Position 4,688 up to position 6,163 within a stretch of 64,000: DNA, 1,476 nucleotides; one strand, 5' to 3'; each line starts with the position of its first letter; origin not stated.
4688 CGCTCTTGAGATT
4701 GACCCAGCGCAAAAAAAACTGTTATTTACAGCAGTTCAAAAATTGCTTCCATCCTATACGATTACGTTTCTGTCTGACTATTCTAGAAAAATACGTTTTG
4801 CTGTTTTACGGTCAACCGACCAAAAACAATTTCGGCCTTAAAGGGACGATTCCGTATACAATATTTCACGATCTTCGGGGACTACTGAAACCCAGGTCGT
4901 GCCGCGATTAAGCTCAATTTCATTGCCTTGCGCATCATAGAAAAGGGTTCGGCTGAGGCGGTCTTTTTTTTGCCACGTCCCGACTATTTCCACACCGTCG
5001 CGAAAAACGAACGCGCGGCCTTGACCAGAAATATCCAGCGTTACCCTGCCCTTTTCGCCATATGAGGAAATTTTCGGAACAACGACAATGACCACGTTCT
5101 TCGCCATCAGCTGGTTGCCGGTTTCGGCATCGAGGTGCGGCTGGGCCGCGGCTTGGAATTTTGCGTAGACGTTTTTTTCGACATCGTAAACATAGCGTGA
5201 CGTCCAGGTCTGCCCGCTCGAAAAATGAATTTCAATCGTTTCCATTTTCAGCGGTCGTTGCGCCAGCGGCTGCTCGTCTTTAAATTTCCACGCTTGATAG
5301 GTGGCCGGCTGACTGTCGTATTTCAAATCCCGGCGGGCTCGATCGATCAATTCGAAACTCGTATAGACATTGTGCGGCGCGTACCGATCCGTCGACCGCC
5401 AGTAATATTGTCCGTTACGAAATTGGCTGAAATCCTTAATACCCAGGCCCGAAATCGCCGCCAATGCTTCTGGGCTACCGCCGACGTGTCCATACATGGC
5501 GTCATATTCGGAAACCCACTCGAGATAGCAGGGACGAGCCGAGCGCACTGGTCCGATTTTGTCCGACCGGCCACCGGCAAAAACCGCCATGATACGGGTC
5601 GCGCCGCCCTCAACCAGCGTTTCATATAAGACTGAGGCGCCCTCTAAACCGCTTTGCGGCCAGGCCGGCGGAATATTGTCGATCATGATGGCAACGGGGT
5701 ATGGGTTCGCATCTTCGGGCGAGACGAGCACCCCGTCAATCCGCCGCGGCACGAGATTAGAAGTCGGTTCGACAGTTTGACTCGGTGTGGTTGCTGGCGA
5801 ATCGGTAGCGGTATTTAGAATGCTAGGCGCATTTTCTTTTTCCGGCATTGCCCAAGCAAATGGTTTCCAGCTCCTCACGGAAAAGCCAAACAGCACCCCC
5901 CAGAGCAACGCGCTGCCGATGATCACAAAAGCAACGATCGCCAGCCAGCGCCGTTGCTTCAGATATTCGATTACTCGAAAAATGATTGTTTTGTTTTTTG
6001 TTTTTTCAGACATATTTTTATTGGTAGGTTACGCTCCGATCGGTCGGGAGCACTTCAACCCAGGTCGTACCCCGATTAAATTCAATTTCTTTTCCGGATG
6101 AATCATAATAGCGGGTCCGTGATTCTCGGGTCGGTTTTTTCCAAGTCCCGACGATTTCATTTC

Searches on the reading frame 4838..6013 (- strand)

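Call 37: search_protein_families(library=pfam, proteins=[window:4838-6013:-])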
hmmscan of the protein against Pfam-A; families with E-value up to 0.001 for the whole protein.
window:4838-6013:- (391 aa): 2 families
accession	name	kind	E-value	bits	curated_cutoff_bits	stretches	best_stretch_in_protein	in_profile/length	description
PF11258.13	DUF3048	-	1.2e-43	149.2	25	1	97-232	7-147/148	Protein of unknown function (DUF3048) N-terminal domain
PF17479.7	DUF3048_C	-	7.3e-25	88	25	1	261-375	2-114/114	Protein of unknown function (DUF3048) C-terminal domain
